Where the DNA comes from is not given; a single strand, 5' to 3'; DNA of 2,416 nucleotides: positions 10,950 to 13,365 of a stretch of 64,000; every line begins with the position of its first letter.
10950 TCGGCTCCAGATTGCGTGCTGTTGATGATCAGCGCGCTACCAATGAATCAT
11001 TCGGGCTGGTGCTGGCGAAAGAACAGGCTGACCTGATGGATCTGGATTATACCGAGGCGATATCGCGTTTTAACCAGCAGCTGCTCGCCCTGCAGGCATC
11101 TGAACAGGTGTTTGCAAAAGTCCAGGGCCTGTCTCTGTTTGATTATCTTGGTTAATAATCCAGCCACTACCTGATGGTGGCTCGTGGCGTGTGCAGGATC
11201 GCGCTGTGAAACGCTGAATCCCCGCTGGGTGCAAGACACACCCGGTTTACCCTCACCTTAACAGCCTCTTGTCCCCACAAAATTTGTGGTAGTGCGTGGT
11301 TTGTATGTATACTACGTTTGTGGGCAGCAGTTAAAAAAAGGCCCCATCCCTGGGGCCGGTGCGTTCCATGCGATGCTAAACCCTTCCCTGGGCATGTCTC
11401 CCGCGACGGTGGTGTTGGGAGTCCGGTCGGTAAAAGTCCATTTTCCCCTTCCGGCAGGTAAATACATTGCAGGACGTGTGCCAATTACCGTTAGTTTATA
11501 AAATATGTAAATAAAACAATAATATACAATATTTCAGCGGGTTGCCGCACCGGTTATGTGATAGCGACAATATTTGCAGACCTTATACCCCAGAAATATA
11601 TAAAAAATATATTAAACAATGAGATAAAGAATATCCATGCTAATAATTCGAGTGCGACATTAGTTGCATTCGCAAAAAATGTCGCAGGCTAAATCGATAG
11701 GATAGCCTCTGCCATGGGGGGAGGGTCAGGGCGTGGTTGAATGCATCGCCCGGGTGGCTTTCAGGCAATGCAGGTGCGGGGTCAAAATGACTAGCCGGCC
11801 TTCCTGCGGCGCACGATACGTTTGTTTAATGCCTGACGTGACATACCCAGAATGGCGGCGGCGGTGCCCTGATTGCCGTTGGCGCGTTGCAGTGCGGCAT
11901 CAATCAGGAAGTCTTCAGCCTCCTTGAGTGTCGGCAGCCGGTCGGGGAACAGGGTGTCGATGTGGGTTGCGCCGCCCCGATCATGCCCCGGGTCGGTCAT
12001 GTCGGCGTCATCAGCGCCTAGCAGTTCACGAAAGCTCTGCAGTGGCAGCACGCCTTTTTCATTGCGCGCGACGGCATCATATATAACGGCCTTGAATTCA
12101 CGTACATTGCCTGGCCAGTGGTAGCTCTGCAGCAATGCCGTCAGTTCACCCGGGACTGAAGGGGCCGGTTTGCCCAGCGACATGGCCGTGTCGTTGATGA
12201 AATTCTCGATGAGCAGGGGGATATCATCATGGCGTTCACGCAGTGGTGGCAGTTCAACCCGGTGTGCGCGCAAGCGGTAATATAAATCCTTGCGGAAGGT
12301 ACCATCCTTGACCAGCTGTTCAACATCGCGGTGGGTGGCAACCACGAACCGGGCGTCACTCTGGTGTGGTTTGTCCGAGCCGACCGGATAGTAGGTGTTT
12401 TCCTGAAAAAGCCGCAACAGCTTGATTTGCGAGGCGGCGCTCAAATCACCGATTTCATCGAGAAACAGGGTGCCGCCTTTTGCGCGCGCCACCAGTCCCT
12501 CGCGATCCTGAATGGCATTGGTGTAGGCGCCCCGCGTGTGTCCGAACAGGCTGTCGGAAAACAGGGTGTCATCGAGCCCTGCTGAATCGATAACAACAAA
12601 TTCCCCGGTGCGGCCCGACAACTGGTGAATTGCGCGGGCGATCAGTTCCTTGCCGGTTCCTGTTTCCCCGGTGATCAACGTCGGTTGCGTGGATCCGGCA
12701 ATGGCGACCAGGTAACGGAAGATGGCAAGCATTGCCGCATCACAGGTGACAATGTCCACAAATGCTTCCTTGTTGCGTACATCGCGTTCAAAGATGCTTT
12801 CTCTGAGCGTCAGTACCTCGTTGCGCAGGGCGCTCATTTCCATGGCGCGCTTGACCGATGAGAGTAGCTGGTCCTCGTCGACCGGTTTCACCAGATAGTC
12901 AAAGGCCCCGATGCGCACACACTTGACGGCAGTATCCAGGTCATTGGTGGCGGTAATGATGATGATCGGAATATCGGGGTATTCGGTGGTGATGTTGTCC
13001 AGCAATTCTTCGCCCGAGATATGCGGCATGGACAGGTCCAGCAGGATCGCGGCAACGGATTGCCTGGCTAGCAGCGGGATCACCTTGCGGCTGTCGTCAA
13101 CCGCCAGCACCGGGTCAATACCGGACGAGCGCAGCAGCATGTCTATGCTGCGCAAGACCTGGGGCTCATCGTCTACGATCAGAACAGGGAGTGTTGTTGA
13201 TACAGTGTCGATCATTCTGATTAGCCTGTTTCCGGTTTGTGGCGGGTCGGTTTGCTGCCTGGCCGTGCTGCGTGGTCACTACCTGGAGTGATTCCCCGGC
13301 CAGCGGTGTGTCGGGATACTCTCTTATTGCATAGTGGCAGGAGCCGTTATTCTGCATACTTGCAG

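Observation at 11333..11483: Candidate sigma-54-driven, GGA-rich small RNA (~125 nt) in the spacer between flgL and the NtrC-family activator gene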

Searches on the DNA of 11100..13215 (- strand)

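Call 4: search_rna_families(source=window, start=11100, end=11850, threshold=evalue, max_evalue=10, show_alignments=5)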
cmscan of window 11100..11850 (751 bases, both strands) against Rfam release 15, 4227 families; matches with E-value up to 10: 6.
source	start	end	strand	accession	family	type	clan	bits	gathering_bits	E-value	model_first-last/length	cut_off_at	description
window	11551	11635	-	RF02030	tp2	Gene; sRNA;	-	22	50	0.59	1-114/114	no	tp2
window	11334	11384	-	RF01388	isrD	Gene; sRNA;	-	21.4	37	0.11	1-51/51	no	isrD Hfq binding RNA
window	11282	11338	+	RF01709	Lacto-rpoB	Cis-reg;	-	18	40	8.8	1-58/58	no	Lacto-rpoB RNA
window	11234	11318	+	RF00003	U1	Gene; snRNA; splicing;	CL00005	16.5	69.5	0.091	1-166/166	no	U1 spliceosomal RNA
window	11484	11551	+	RF00811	mir-84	Gene; miRNA;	-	16.2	60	0.87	1-75/75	no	mir-84 microRNA precursor family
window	11136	11174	+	RF00147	SNORD34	Gene; snRNA; snoRNA; CD-box;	CL00055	15.3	38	8.7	36-72/79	no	Small nucleolar RNA SNORD34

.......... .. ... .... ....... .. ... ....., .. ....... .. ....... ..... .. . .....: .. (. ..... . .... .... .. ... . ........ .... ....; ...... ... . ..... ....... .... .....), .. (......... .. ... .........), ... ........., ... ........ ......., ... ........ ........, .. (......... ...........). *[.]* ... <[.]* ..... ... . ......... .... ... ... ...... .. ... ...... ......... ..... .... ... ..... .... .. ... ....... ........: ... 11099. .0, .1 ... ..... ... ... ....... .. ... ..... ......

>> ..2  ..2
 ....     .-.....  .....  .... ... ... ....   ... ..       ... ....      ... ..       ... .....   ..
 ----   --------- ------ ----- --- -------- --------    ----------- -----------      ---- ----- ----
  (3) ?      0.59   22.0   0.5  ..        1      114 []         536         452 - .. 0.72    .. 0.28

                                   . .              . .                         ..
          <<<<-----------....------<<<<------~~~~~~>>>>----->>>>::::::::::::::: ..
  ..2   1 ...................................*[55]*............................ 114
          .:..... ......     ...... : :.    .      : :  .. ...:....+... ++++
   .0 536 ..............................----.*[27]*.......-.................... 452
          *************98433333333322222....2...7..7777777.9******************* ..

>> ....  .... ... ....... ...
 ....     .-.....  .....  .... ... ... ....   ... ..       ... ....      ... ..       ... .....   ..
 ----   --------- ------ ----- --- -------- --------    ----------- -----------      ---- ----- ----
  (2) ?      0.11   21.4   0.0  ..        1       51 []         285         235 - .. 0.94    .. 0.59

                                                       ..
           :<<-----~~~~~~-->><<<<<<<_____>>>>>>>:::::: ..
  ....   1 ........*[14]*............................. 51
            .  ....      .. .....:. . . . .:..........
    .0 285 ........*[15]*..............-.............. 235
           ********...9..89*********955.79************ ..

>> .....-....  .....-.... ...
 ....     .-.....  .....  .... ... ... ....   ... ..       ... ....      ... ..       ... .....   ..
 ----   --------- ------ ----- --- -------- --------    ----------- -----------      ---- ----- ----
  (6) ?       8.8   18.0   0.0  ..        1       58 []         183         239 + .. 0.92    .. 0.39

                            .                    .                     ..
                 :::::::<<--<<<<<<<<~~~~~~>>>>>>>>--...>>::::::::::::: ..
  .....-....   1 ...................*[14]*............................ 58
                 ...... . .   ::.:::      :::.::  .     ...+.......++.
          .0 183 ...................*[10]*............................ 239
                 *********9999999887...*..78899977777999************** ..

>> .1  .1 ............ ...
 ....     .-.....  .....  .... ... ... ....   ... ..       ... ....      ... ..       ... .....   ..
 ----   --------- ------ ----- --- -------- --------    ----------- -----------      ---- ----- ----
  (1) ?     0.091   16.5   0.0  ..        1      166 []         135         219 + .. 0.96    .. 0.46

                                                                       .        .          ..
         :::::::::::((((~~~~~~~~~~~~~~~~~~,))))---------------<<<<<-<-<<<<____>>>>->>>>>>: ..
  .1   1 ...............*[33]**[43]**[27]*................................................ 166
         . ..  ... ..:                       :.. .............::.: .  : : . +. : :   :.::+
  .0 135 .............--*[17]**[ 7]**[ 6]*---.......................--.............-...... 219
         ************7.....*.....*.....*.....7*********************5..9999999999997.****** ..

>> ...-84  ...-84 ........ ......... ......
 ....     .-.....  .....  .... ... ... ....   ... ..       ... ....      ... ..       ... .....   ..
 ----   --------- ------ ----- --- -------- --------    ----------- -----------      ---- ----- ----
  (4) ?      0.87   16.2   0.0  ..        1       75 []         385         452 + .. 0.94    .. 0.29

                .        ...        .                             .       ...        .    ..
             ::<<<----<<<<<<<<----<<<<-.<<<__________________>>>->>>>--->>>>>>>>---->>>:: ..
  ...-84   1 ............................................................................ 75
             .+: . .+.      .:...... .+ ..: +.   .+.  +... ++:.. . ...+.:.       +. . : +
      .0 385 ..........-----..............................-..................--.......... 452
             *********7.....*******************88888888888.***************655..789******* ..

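Call 36: build_rna_model(alignment_id=A1, structure=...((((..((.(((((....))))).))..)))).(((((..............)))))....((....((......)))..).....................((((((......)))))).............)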
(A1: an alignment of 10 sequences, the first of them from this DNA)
Model R1 built from alignment A1 (10 sequences, 136 columns); structure: as given.
model positions 126; base pairs 26; branch points 3; effective number of sequences 1.81; information 0.59 bits per position. Calibrated on 0.2 Mb of random sequence (short: E-values are rough).
structure used (alignment columns):
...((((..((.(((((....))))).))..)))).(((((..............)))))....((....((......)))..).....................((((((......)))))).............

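Call 38: search_with_rna_model(model_id=R1, sources=[window, L001, L002, L004, L005, L007, L008, L009, L089, L091, L092, L093, L096, L098, L099, L102, L103, L011, L012, L013, L014, L015, L016, L017, L018, L019, L020, L021, L022, L023, L024, L025, L026, L027, L028, L029, L030, L031, L032, L033, L034, L035, L036, L037, L038, L039, L040, L041, L042, L043, L044, L045, L046, L047, L048, L049, L050, L051, L052, L053, L054, L055, L056, L057, L058, L059, L060, L061, L062, L063, L064, L065, L066, L067, L068, L069, L070, L075, L076], max_evalue=1, make_alignment=true)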
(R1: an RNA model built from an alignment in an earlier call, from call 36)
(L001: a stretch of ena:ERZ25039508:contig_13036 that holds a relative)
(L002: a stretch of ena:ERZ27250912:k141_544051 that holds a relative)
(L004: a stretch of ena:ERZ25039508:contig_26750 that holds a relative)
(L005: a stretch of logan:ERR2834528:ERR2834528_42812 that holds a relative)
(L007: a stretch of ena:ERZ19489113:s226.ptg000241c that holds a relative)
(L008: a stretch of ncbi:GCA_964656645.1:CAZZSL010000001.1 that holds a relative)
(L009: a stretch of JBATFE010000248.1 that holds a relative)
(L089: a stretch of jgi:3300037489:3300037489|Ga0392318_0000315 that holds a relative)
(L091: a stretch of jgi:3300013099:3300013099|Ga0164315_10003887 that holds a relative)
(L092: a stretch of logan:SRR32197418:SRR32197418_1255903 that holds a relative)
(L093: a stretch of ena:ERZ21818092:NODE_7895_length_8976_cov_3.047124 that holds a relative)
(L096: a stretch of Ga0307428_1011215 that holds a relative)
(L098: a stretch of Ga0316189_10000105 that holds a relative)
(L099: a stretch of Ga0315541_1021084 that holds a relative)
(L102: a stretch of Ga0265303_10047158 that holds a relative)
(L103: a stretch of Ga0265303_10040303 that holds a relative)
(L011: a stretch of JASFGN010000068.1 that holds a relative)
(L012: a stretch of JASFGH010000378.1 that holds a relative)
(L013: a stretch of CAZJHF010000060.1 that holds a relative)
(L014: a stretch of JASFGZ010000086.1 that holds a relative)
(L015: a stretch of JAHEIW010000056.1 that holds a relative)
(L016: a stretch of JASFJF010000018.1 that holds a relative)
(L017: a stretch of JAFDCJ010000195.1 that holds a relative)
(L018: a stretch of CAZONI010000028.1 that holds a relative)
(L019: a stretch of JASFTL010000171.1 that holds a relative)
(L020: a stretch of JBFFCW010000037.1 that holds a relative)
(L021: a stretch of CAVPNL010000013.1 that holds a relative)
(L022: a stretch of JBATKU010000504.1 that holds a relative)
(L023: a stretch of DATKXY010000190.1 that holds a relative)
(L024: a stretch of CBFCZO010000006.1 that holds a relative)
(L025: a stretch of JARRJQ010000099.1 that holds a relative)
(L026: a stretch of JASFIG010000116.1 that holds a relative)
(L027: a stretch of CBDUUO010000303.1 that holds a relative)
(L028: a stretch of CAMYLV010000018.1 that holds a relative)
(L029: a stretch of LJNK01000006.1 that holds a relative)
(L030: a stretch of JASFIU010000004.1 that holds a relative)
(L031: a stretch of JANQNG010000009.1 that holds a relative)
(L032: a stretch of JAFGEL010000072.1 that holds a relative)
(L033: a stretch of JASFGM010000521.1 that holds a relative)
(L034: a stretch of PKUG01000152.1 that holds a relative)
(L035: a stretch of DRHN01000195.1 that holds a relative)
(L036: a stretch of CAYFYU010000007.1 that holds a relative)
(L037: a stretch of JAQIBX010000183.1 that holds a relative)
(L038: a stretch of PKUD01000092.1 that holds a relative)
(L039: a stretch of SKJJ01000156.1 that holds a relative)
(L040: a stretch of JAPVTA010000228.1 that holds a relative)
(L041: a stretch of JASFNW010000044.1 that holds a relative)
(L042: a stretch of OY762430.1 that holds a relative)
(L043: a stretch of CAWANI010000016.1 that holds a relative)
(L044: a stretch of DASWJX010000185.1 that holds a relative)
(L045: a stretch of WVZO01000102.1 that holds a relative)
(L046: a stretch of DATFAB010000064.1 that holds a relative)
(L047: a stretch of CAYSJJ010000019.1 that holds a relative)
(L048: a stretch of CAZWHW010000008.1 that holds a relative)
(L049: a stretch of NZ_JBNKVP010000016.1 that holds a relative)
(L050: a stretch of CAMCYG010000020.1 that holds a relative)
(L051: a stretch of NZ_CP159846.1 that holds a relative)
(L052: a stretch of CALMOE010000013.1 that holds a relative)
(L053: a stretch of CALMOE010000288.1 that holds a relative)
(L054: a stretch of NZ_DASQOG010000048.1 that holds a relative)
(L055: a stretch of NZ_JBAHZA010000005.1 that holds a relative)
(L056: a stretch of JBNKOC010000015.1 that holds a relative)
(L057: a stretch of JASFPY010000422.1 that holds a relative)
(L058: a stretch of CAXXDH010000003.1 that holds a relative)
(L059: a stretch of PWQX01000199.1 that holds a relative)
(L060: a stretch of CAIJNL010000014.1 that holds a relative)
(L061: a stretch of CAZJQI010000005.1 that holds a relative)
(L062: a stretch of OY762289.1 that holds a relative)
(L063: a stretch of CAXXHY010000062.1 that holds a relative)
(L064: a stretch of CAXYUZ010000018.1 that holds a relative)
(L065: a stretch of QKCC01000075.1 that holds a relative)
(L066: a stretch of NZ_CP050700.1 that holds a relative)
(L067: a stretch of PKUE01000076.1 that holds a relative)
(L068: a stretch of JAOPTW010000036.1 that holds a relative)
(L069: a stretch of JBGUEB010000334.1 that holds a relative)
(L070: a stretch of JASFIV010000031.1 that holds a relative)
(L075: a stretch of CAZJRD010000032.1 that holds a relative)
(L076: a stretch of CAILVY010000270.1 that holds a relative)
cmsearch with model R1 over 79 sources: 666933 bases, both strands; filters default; matches with E-value up to 1: 31.
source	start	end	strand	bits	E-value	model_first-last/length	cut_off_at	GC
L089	3533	3658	+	140.8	1.2e-37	1-126/126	no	0.6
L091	2098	2223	+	138.1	7.1e-37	1-126/126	no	0.54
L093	1909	2034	+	137.3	1.2e-36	1-126/126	no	0.54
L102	1531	1656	-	135.7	3.2e-36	1-126/126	no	0.59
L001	4759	4885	+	133.9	1.1e-35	1-126/126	no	0.61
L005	5747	5872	+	133.1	1.8e-35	1-126/126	no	0.61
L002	4417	4544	+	132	3.8e-35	1-126/126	no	0.62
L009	4033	4157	+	131.5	5.1e-35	1-126/126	no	0.61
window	11331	11457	-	128.9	2.8e-34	1-126/126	no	0.59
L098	4013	4138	-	123.4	1.1e-32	1-126/126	no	0.56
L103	309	438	+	108.2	2.1e-28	1-126/126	no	0.55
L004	5717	5840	+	104.9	1.9e-27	1-126/126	no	0.57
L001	4911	5033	+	74.6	7.3e-19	1-126/126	no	0.57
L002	4570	4692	+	73.6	1.4e-18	1-126/126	no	0.57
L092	2371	2498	+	70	1.5e-17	1-126/126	no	0.61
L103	455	583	+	64.6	5.3e-16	1-126/126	no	0.55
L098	3868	3986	-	57.3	6e-14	1-126/126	no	0.52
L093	2059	2177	+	57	7.7e-14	1-126/126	no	0.57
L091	2248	2366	+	56.3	1.2e-13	1-126/126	no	0.58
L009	4184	4303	+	54.1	5e-13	1-126/126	no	0.56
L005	5886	6019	+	42.5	9.6e-10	1-126/126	no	0.54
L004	5841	5952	+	28.8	7.5e-06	1-126/126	no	0.54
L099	2460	2478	-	19.1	0.0044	99-117/126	no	0.79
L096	635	653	+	19.1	0.0044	99-117/126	no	0.79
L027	4167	4284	+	18.9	0.0049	1-126/126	no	0.42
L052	5705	5810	-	17.8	0.01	1-126/126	no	0.58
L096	592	609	+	17.5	0.012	100-117/126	no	0.78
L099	2504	2521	-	17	0.017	100-117/126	no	0.83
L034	3300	3418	+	13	0.23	1-126/126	no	0.51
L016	5956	6062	-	11.5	0.62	1-126/126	no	0.62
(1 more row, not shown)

Alignment A3: 31 matches aligned to the model, 187 columns, each read 5' to 3' on its own strand. Consensus structure (alignment columns), stored with it:
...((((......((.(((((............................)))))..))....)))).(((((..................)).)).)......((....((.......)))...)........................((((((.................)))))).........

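Call 41: search_with_rna_model(model_id=R1, sources=[window, L001, L002, L004, L005, L009, L089, L091, L092, L093, L098, L102, L103], max_evalue=0.0001, make_alignment=true)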
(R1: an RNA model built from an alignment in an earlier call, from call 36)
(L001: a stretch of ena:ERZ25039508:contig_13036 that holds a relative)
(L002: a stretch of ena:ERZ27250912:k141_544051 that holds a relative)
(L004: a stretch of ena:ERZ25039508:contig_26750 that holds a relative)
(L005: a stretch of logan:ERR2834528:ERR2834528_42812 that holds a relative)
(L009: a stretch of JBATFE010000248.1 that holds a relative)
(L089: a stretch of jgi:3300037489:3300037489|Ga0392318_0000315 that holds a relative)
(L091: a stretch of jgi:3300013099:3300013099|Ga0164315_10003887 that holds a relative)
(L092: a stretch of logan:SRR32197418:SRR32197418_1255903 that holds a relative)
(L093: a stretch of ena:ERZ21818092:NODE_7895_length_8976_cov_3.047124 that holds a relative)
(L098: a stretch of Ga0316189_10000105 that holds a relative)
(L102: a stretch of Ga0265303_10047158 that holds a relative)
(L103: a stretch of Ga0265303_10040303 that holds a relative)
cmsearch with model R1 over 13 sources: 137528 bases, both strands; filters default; matches with E-value up to 0.0001: 22.
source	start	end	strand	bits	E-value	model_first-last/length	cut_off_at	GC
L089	3533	3658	+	140.8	2.5e-38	1-126/126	no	0.6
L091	2098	2223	+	138.1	1.5e-37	1-126/126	no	0.54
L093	1909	2034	+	137.3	2.5e-37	1-126/126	no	0.54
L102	1531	1656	-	135.7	6.7e-37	1-126/126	no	0.59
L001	4759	4885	+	133.9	2.2e-36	1-126/126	no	0.61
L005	5747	5872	+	133.1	3.7e-36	1-126/126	no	0.61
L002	4417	4544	+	132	7.8e-36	1-126/126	no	0.62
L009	4033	4157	+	131.5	1.1e-35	1-126/126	no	0.61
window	11331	11457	-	128.9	5.9e-35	1-126/126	no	0.59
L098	4013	4138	-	123.4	2.2e-33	1-126/126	no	0.56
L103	309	438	+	108.2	4.3e-29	1-126/126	no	0.55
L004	5717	5840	+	104.9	3.9e-28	1-126/126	no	0.57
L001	4911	5033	+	74.6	1.5e-19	1-126/126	no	0.57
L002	4570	4692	+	73.6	2.9e-19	1-126/126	no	0.57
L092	2371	2498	+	70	3.1e-18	1-126/126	no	0.61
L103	455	583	+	64.6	1.1e-16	1-126/126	no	0.55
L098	3868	3986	-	57.3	1.2e-14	1-126/126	no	0.52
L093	2059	2177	+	57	1.6e-14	1-126/126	no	0.57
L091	2248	2366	+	56.3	2.5e-14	1-126/126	no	0.58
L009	4184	4303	+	54.1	1e-13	1-126/126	no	0.56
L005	5886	6019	+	42.5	2e-10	1-126/126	no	0.54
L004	5841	5952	+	28.8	1.5e-06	1-126/126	no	0.54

Alignment A4: 22 matches aligned to the model, 169 columns, each read 5' to 3' on its own strand. Consensus structure (alignment columns), stored with it:
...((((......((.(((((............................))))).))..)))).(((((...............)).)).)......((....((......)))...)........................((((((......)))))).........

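Call 66: search_rna_families(source=L001, start=4700, end=5060, threshold=evalue, max_evalue=10)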
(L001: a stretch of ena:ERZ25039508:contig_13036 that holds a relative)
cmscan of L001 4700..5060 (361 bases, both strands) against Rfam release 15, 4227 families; matches with E-value up to 10: 4.
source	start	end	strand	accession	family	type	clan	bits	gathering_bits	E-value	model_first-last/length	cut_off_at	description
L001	4975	5030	+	RF01388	isrD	Gene; sRNA;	-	20.9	37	0.067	1-51/51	no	isrD Hfq binding RNA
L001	4903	5043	+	RF04320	RsmV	Gene; sRNA;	CL00106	16.7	100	0.0099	1-196/196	no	RsmV RNA family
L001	4938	5030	+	RF02270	nse_sRNA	Gene;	-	14.4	75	9.4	1-73/73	no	Neisseria sigma-E sRNA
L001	4860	4875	+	RF04320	RsmV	Gene; sRNA;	CL00106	7.8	100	6.2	162-177/196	no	RsmV RNA family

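Call 80: search_with_rna_model(model_id=R1, sources=[L105, L106, L107, L108, L100], max_evalue=0.1)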
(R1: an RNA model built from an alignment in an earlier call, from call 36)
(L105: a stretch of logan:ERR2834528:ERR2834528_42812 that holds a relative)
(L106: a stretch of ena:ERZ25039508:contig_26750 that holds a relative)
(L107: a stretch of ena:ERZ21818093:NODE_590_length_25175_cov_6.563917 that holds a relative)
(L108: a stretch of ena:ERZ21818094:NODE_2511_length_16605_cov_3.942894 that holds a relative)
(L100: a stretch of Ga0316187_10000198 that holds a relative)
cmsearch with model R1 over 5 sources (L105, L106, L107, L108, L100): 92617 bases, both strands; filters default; matches with E-value up to 0.1: 12.
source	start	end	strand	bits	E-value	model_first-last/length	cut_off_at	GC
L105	11747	11872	+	133.1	2.5e-36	1-126/126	no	0.61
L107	11759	11883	+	127.3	1.1e-34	1-126/126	no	0.62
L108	5885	6009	+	127.3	1.1e-34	1-126/126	no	0.62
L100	5326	5451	-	123.4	1.5e-33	1-126/126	no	0.56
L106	11717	11840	+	104.9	2.6e-28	1-126/126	no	0.57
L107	11909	12031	+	62.1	3.6e-16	1-126/126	no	0.54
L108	6035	6157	+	62.1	3.6e-16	1-126/126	no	0.54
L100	5181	5299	-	57.3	8.3e-15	1-126/126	no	0.52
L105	11886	12019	+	42.5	1.3e-10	1-126/126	no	0.54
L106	11841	11952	+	28.8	1e-06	1-126/126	no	0.54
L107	21262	21299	-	11.3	0.096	80-117/126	no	0.55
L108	15388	15425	-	11.3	0.096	80-117/126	no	0.55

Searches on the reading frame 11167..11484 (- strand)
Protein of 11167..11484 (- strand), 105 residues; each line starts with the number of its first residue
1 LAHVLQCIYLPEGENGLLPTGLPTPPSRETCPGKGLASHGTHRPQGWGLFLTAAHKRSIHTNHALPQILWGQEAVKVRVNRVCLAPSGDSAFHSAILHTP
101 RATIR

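Call 5: search_protein_families(library=ncbifam, proteins=[window:11167-11484:-])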
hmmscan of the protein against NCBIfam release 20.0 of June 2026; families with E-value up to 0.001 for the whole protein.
window:11167-11484:- (105 aa): 0 families
